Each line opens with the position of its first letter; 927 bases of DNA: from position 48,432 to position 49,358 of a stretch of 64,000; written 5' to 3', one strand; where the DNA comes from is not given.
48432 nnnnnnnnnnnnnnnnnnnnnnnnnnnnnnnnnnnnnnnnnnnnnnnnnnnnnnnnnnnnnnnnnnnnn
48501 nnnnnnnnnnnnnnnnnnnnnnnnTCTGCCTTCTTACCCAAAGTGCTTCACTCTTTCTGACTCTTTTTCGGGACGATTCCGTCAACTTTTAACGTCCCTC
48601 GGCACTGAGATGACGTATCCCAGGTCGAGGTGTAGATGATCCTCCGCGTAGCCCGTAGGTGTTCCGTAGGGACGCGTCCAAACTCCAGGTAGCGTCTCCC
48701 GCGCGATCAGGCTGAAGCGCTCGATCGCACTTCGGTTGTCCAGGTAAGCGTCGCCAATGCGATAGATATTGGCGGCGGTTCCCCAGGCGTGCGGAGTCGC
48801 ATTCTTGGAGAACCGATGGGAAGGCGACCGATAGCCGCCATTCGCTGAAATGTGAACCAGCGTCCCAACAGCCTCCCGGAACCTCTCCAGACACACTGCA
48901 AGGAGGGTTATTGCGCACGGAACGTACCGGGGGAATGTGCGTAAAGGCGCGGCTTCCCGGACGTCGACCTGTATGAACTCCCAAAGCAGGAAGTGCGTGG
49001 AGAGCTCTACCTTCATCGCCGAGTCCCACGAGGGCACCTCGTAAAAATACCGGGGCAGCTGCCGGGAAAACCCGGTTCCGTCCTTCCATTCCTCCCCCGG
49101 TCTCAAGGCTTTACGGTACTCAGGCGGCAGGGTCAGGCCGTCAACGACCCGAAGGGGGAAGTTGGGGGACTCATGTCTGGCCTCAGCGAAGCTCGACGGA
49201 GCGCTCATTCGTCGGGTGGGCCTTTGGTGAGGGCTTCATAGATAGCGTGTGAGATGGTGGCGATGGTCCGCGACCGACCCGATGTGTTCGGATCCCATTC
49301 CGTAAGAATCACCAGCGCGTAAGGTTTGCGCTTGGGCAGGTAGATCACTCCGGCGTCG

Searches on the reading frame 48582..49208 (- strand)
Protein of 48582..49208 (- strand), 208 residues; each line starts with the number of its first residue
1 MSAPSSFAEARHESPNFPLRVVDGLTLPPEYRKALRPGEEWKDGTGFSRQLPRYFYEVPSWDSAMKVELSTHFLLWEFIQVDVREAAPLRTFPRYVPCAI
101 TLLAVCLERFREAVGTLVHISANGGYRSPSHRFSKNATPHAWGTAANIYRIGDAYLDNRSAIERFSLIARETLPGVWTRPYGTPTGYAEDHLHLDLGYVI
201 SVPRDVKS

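Call 3: search_protein_families(library=pfam, proteins=[window:48582-49208:-], max_evalue=0.1)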
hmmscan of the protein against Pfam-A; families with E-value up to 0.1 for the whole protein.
window:48582-49208:- (208 aa): 0 families

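Call 4: search_protein_families(library=ncbifam, proteins=[window:48582-49208:-], max_evalue=0.1)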
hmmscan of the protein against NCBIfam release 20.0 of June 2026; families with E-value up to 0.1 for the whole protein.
window:48582-49208:- (208 aa): 0 families

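Call 5: search_solved_structures(query=window:48582-49208:-, max_evalue=10, show_alignments=2)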
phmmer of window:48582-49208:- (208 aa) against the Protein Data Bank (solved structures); distinct sequences matched with E-value up to 10: 1.
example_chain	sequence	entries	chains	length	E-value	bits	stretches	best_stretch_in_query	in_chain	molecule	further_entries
3e0u_A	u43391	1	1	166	0.84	12.3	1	99-166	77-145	Glutathione peroxidase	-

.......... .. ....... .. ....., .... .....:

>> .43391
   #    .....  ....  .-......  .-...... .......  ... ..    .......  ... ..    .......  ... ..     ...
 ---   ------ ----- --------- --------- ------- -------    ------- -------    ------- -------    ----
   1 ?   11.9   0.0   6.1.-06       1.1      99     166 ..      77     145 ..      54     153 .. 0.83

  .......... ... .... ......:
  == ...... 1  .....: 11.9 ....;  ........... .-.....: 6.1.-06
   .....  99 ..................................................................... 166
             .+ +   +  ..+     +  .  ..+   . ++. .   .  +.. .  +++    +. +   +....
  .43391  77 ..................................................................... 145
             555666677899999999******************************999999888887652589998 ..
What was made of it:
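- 48582..49208 (-): Gene 2 of the trio: a 208-aa protein of an unnamed family, weakly M15/LAS-metallopeptidase-like. Its start overlaps the stop of gene 1 (ATGA). No Pfam, NCBIfam or PDB hit for the window protein (calls 3-5).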

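Call 9: find_homologous_proteins(query=window:48582-49208:-)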
Query window:48582-49208:- (208 aa): 3677 proteins with E <= 0.001 among 4085 candidates; the best 120 are listed.
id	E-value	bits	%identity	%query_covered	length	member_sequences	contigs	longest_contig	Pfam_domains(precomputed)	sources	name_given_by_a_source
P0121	4.0e-124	430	89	100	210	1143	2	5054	-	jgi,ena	-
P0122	1.8e-123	428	87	100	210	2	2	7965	-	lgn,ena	-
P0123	2.0e-123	428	88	100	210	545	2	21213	-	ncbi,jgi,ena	ncbi:MAG TPA: hypothetical protein VIM21_03415 [Gemmatimonadaceae bacterium]|jgi:hypothetical protei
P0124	2.6e-119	414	86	100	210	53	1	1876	-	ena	-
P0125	4.1e-119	414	87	100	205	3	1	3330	-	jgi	-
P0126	2.1e-115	402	83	100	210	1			-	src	-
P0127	1.3e-114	399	82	100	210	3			-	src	-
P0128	3.3e-107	375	81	94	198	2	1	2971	-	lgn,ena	-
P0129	1.5e-106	373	81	94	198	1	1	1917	-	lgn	-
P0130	6.9e-106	371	81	93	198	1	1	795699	-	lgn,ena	-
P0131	8.2e-106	370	81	94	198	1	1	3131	-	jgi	jgi:hypothetical protein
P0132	1.1e-105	370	80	94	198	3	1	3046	-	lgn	-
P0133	2.0e-105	369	80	94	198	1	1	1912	-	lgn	-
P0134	2.3e-105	369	80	95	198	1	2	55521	-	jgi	jgi:hypothetical protein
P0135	8.3e-105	367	80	94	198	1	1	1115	-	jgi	jgi:hypothetical protein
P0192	2.5e-86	307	67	90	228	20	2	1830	-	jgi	jgi:hypothetical protein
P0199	6.7e-86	305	65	93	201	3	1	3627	-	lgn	-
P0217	1.8e-84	301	64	94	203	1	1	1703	-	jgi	jgi:hypothetical protein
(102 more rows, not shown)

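Call 23: predict_structure(alignment_id=A2)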
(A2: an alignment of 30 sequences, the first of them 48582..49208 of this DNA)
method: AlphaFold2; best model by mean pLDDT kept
length: 208 residues; sequences in the alignment: 30
mean_pLDDT: 62.6   pTM: 0.52
mean pLDDT of the five models: 62.6, 62.0, 60.5, 59.2, 55.8
residues with pLDDT >= 90: 13; 70-90: 74; 50-70: 46; < 50: 75
segments of 3 or more residues with pLDDT < 50: 1-17, 67-70, 73-96, 124-142, 199-208
pLDDT, mean of each block of 10 residues (from residue 1): 39 43 80 76 64 65 52 44 40 49 75 84 49 45 69 88 91 79 79 68 33
secondary structure, 60 per line:
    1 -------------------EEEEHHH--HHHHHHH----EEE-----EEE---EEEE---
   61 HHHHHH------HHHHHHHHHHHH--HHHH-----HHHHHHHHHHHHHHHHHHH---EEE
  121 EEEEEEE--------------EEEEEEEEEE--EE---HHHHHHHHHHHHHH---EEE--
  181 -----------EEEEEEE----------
elements in order: E20-23 H29-35 E40-42 E48-50 E54-57 H61-66 H73-84 H87-90 H96-114 E118-127 E142-151 H159-172 E176-178 E192-198
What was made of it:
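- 48582..49208 (-): The AlphaFold model is poor (pLDDT 62.6; call 23).
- On LAS / M15 metallopeptidases: AlphaFold pLDDT 62.6 (call 23).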

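Call 24: search_solved_structures(query=A2, max_evalue=10, show_alignments=3)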
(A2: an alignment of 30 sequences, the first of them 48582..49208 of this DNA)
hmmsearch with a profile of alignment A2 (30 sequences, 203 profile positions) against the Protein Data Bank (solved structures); distinct sequences matched with E-value up to 10: 1.
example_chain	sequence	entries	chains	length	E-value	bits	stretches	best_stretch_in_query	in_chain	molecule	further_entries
2p31_A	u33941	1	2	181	0.76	12.3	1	81-157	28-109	Glutathione peroxidase 7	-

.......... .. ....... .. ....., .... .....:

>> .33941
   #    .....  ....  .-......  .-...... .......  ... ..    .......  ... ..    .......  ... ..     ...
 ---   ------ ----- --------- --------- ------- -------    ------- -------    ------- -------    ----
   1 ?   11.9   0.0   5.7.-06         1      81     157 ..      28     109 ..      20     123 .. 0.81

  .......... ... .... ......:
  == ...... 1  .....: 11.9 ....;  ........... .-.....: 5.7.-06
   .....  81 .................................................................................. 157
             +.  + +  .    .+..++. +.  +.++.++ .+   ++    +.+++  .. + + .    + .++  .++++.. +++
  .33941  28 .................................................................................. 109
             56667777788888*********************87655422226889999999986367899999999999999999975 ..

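Call 28: fold_search(model_id=the predicted structure, library=pdb)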
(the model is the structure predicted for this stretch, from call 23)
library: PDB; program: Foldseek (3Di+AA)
matches with E <= 10: 135; with E <= 0.001: 0
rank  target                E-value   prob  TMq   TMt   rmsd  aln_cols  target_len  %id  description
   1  6rnh_A                1.6e-01  0.28  0.21  0.12  12.8       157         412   10  Structure of C-terminal truncated Plasmodium falciparum IMP-nucleotidase (released 2020-07-15)
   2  6rmw_E                3.9e-01  0.21  0.22  0.14  11.5       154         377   10  Structure of N-terminal truncated IMP bound Plasmodium falciparum IMP-nucleotidase (released 2020-07-15)
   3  3bwo_A                8.7e-01  0.09  0.21  0.14  12.7       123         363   15  L-tryptophan aminotransferase (released 2009-03-03)
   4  8kdk_A                9.3e-01  0.14  0.24  0.14   8.6       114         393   15  Crystal structure of CcbF in complex with PLP (released 2024-08-14)
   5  4zdo_C                9.9e-01  0.09  0.23  0.13   8.1       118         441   11  The crystal structure of T325S mutant of human SepSecS in complex with selenocysteine tRNA (tRNASec) (released 2016-04-20)
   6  6rmw_F                1.2e+00  0.11  0.22  0.14  12.6       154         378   12  Structure of N-terminal truncated IMP bound Plasmodium falciparum IMP-nucleotidase (released 2020-07-15)
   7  8kdk_C                1.3e+00  0.12  0.24  0.14   8.3       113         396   15  Crystal structure of CcbF in complex with PLP (released 2024-08-14)
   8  6z1a_D                1.3e+00  0.11  0.21  0.08   6.0        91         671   12  Ternary complex of Staphylococcus aureus DNA gyrase with AMK12 and DNA (released 2020-11-11)
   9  6ghu_A                1.5e+00  0.16  0.23  0.50   6.0       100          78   13  Crystal structure of the periplasmic domain of XcpY, oP crystal form. (released 2018-11-21)
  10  9n39_B                1.7e+00  0.04  0.20  0.08  18.2       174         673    7  DNA gyrase complexed with uncleaved DNA and Compound 185 to 2.25 A resolution (released 2025-04-09)
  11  6z1a_B                2.0e+00  0.12  0.21  0.08   5.2        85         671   12  Ternary complex of Staphylococcus aureus DNA gyrase with AMK12 and DNA (released 2020-11-11)
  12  2xct_B                2.0e+00  0.08  0.20  0.08   6.2        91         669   12  The twinned 3.35A structure of S. aureus Gyrase complex with Ciprofloxacin and DNA (released 2010-08-25)
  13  2g85                  2.2e+00  0.01  0.14  0.09  17.8       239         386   10  Crystal structure of chorismate synthase from Mycobacterium tuberculosis at 2.22 angstrons of resolution (released 2007-03-01)
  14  7fvs_B                2.4e+00  0.08  0.21  0.08   9.1       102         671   13  Crystal Structure of S. aureus gyrase in complex with 4-[[1-[(1-chloro-6,7-dihydro-5H-cyclopenta[c]pyridin-6-yl)methyl (released 2023-06-28)
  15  5k0y_s                2.4e+00  0.04  0.13  0.18   7.6        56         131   12  m48S late-stage initiation complex, purified from rabbit reticulocytes lysates, displaying eIF2 ternary complex and eI (released 2016-07-13)
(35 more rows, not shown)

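Call 29: search_protein_families(library=pfam, alignment_id=A2, max_evalue=10)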
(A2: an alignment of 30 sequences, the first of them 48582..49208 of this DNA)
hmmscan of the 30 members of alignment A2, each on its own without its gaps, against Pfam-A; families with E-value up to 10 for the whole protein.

A. member 1, window:48582-49208:- (208 aa): 0 families

B. families by the number of members that match (of 30 scanned): 4 families
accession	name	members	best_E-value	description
PF08291.16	Peptidase_M15_3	9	0.021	Peptidase M15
PF22151.2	Fer4_NDSU1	2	0.09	NADH-ubiquinone oxidoreductase NDSU1/NuoG-like, 4Fe-4S domain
PF20734.2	PA2201_N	1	0.12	PA2201 N-terminal domain-like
PF15312.11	JSRP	1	0.14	Junctional sarcoplasmic reticulum protein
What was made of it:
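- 48582..49208 (-): Pfam Peptidase_M15_3 is sub-threshold in 9 of 30 relatives (call 29).
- On Peptidase M15 (Pfam PF08291 Peptidase_M15_3): Nine of 30 relatives hit, best E 0.021 (call 29).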

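Call 30: search_protein_families(library=phrogs, proteins=[window:48582-49208:-, P0192, P0217, P0199], max_evalue=10)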
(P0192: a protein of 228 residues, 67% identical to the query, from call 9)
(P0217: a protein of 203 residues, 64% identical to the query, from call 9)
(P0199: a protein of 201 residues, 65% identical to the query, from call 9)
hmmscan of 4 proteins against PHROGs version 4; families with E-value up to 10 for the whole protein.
window:48582-49208:- (208 aa): 1 family
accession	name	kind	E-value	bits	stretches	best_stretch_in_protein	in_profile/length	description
phrog_894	-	lysis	7.7e-05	22.8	1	61-148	38-120/389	endolysin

P0192 (228 aa): 1 family
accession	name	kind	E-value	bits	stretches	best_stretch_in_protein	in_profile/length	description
phrog_894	-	lysis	2.8e-05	24.3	1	56-137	44-120/389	endolysin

P0217 (203 aa): 1 family
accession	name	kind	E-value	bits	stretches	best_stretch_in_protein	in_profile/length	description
phrog_894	-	lysis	2.7e-05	24.3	1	57-155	45-140/389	endolysin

P0199 (201 aa): 2 families
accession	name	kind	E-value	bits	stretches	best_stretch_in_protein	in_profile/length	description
phrog_894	-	lysis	1.4e-06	28.6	1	58-139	45-121/389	endolysin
phrog_13329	-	unknown function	0.41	11.7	1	102-118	6-21/55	-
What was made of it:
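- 48582..49208 (-): PHROG 894 'endolysin' matches at E 7.7e-5, and down to 1.4e-6 for relatives (call 30).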

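Call 57: search_solved_structures(query=A6, max_evalue=10, show_alignments=4)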
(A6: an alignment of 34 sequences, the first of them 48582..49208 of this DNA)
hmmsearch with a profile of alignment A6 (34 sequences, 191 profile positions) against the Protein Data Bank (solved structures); distinct sequences matched with E-value up to 10: 1.
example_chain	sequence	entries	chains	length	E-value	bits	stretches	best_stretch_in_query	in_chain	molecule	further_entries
1lbu_A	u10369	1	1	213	1.5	11.5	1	90-133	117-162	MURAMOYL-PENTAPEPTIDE CARBOXYPEPTIDASE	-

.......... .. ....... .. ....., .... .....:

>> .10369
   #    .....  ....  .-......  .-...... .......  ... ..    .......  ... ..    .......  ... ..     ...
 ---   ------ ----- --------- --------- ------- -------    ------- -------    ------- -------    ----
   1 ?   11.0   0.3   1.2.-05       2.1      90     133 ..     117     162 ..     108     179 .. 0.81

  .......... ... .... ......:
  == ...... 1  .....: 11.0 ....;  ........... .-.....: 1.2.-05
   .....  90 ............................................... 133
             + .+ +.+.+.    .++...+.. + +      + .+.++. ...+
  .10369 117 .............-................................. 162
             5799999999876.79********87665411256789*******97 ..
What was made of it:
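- Tried and rejected: A6 gave only the marginal 1LBU hit (call 57).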

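Call 60: search_protein_families(library=padloc, proteins=[window:48582-49208:-], max_evalue=0.01)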
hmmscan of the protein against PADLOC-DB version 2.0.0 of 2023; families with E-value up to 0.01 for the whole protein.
window:48582-49208:- (208 aa): 0 families

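Call 88: fold_search(model_id=the predicted structure, library=viral)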
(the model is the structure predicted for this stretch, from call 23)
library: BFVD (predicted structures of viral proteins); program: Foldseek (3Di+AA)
matches with E <= 10: 190; with E <= 0.001: 0
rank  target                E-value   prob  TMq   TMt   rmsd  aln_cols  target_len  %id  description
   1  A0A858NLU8            6.6e-02  0.75  0.31  0.35   5.7       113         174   14  (no name in the UniProt tables at hand)
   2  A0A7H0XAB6            1.2e-01  0.60  0.29  0.18   8.4       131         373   15  (no name in the UniProt tables at hand)
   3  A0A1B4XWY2            1.9e-01  0.44  0.24  0.24   6.3       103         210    8  Uncharacterized protein [Tenacibaculum phage pT24]
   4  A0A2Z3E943            3.4e-01  0.08  0.19  0.15  28.3       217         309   13  (no name in the UniProt tables at hand)
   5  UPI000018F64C         4.6e-01  0.03  0.13  0.08  24.5       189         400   10  (no name look-up for this kind of identifier)
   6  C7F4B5                4.9e-01  0.15  0.15  0.10   7.4        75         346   11  (no name in the UniProt tables at hand)
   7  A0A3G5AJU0            5.3e-01  0.13  0.23  0.32   8.4       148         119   11  Uncharacterized protein [Sylvanvirus sp.]
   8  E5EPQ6                5.3e-01  0.06  0.19  0.13  14.1       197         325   14  Uncharacterized protein [Acinetobacter phage Acj9]
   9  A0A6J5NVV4            5.6e-01  0.08  0.21  0.12  10.2       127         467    8  Glycoside hydrolase, family 19, catalytic [uncultured Caudovirales phage]
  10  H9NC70                6.0e-01  0.12  0.24  0.27  10.6       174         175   11  (no name in the UniProt tables at hand)
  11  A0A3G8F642            6.8e-01  0.11  0.21  0.26   7.5        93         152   16  (no name in the UniProt tables at hand)
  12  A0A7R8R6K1            6.8e-01  0.07  0.20  0.17  16.6       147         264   13  Uncharacterized protein [Klebsiella phage vB_KvM-Eowyn]
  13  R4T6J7                7.2e-01  0.14  0.24  0.40   7.5       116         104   11  Uncharacterized protein [Haloarcula hispanica tailed virus 1]
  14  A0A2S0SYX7            8.1e-01  0.04  0.18  0.11  25.9       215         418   13  Putative phosphoprotein [Murine feces-associated rhabdovirus]
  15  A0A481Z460            9.2e-01  0.11  0.25  0.14   7.3       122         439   16  Protein kinase [Pithovirus LCPAC101]
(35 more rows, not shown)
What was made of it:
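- On LAS / M15 metallopeptidases: Foldseek found nothing with E below 0.001 in the PDB or BFVD (calls 28, 88).
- The structure model was unusable (calls 23, 28, 88).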

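Call 89: search_dna_similar(query=P0199, collection=phages, mode=protein, max_evalue=1, max_rows=15)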
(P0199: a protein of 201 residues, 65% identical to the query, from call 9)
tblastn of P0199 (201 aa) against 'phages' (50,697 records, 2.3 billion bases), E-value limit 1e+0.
Records with a match: 3; places in all: 3; records where one place covers at least 80% of the query: 0.
Best place of each record, by identity: <60% 3.
By first word of the organism name: Microvirus 1; Peromfec 1; Bacteriophage 1.
By host as written in the record: Marmota flaviventris 1; Peromyscus boylii; specimen_voucher: UMNH:Mamm:44823; Tissue Sample Catalog ... 1; - 1.
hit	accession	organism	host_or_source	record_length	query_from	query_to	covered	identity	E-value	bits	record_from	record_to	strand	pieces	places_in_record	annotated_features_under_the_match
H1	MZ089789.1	Microvirus mar43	Marmota flaviventris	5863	44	148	52%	31.0%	5e-1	37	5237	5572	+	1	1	peptidase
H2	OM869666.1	Peromfec virus RodF7_9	Peromyscus boylii; specimen_voucher: ...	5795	54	151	49%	31.0%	3e-2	41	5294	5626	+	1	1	peptidase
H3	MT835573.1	Bacteriophage sp.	human fecal samples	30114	58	138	40%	33.3%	1e-2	42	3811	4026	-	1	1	record has no annotation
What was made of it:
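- Closest known: M15/LAS zinc peptidases: the Streptomyces albus G D-Ala-D-Ala carboxypeptidase. Same: Weak hits go to M15_3, PHROG 894 endolysins, 1LBU and microvirus 'peptidase' genes (calls 29, 30, 57, 89).
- Every weak hit is to M15 peptidoglycan peptidases (calls 29, 30, 57, 89).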
